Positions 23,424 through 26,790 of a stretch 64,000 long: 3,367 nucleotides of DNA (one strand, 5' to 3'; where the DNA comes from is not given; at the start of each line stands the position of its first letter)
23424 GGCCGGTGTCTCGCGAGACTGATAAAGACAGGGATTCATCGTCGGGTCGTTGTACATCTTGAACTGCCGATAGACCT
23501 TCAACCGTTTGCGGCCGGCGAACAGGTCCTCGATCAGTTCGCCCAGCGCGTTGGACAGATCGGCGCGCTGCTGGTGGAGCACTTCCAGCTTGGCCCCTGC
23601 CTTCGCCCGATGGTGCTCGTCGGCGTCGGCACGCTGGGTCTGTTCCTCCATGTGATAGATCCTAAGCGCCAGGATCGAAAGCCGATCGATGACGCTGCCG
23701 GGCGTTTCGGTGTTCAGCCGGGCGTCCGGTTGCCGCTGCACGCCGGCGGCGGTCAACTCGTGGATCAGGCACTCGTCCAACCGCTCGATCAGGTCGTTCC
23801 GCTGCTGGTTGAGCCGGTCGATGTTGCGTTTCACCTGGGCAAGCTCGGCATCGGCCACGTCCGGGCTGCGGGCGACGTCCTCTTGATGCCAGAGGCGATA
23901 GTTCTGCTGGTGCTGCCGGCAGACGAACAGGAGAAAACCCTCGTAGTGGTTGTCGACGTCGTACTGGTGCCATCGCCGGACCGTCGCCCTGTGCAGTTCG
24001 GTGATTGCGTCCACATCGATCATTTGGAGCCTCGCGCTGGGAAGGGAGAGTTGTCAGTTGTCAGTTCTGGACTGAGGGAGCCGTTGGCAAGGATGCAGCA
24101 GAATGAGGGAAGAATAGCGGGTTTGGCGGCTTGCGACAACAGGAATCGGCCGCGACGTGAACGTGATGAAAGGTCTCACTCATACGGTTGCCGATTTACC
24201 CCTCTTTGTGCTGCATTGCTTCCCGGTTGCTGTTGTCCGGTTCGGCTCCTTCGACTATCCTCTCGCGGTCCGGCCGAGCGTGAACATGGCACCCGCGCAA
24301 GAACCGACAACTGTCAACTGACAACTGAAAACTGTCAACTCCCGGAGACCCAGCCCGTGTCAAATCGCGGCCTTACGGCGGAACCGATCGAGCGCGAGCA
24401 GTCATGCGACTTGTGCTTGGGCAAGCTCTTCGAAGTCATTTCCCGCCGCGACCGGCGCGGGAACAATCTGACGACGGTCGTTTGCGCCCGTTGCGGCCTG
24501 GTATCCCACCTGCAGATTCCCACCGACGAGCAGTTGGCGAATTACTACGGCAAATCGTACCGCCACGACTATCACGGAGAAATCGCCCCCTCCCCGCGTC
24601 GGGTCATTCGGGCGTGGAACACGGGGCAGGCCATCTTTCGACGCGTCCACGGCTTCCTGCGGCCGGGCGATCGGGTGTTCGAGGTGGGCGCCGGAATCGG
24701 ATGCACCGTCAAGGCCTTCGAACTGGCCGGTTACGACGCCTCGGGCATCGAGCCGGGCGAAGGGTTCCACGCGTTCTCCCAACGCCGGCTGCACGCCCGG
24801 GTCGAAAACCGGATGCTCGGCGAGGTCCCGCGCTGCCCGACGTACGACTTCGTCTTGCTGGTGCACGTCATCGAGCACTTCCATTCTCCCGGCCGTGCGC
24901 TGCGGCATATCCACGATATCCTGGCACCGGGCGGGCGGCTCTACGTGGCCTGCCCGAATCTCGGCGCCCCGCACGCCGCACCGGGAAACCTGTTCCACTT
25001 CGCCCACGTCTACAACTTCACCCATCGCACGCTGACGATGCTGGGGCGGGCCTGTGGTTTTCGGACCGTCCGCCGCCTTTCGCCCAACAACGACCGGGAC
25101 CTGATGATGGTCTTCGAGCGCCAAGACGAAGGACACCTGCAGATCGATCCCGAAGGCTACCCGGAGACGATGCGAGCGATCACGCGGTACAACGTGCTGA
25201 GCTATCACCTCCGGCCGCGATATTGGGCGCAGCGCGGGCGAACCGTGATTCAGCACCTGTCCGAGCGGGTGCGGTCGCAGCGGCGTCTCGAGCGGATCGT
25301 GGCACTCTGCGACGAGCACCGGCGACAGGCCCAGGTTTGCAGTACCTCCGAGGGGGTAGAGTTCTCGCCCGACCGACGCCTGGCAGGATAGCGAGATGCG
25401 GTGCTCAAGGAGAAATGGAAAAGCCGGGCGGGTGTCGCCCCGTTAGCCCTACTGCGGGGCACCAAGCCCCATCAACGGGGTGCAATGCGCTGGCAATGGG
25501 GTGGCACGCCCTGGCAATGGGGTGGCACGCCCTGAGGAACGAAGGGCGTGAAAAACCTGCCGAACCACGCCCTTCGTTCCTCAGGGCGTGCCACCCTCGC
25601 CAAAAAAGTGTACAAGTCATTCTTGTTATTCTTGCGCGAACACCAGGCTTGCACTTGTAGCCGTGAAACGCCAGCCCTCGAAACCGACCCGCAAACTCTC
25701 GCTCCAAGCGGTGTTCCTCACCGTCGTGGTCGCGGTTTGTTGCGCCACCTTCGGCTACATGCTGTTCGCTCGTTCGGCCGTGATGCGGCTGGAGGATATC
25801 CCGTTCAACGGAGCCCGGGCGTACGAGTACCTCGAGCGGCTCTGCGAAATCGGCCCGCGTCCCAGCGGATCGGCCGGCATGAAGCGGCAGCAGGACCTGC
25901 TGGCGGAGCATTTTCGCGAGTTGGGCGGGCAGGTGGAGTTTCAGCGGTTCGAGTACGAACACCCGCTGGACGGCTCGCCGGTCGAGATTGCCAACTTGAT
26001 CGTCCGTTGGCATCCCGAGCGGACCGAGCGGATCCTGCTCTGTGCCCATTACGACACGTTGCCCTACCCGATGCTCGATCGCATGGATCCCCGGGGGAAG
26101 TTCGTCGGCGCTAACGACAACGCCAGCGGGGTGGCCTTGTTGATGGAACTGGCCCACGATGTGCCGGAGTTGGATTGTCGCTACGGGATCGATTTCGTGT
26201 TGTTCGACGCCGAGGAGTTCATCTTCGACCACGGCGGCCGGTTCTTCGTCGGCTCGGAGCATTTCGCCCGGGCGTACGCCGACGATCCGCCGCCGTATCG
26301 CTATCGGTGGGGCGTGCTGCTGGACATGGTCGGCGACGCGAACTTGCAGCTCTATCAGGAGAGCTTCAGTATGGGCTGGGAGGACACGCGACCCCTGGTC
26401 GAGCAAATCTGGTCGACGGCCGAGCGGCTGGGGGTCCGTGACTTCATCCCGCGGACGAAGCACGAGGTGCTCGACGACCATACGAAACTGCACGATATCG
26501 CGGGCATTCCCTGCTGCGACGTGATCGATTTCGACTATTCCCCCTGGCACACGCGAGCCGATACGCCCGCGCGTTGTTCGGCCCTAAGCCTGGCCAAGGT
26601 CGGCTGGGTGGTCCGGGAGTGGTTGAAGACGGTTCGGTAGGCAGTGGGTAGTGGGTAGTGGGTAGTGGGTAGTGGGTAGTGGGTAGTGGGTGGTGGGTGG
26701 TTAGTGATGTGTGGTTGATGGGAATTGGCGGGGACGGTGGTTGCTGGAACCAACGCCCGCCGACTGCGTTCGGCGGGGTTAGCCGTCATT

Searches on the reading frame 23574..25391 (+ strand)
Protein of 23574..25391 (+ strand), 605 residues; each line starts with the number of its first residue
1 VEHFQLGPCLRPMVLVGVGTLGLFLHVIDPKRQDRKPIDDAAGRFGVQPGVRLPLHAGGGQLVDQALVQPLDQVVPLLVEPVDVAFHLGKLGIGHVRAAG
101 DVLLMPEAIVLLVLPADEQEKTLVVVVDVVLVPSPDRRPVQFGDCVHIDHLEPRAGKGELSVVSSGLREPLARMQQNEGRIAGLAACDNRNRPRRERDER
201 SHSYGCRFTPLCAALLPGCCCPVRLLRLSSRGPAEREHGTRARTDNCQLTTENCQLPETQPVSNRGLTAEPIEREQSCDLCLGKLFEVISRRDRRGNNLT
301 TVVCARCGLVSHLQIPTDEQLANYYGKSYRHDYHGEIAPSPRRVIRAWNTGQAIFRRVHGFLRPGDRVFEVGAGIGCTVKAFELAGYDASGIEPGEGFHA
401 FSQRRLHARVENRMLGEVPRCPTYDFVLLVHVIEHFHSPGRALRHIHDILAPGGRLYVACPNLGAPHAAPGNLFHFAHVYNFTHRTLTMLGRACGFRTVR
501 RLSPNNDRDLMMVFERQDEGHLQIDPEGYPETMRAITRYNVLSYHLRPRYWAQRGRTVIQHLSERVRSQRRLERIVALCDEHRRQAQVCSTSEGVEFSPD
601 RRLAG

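Call 21: search_protein_families(library=pfam, proteins=[window:23574-25391:+], max_evalue=0.0001)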
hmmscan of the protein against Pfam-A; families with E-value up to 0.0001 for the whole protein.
window:23574-25391:+ (605 aa): 4 families
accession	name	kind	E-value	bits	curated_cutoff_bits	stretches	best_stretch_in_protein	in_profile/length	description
PF13489.12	Methyltransf_23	-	1.5e-16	61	27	1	358-499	13-162/164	Methyltransferase domain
PF08241.18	Methyltransf_11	-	5.8e-09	36.9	21.2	1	370-458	2-95/95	Methyltransferase domain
PF08242.18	Methyltransf_12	-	1.4e-08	35.8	30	1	370-456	2-98/98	Methyltransferase domain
PF13649.12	Methyltransf_25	-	4.5e-05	24.5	27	0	368-454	1-97/97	Methyltransferase domain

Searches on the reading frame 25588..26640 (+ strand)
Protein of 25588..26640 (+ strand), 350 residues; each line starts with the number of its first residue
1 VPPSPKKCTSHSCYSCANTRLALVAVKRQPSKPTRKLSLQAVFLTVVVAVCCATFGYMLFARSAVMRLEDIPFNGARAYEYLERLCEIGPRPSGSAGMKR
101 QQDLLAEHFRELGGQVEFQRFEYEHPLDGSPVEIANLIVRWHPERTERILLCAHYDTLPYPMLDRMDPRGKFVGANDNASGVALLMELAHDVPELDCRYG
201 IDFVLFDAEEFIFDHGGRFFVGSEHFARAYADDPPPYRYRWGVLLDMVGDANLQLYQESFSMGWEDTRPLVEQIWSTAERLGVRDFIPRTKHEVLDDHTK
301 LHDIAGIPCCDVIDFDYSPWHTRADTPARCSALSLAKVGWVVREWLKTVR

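Call 21: search_protein_families(library=pfam, proteins=[window:25588-26640:+], max_evalue=0.0001)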
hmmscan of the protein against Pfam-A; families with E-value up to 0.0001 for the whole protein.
window:25588-26640:+ (350 aa): 1 family
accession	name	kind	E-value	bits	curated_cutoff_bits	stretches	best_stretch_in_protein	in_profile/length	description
PF04389.22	Peptidase_M28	-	1.9e-31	109.8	21.3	1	136-345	1-192/193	Peptidase family M28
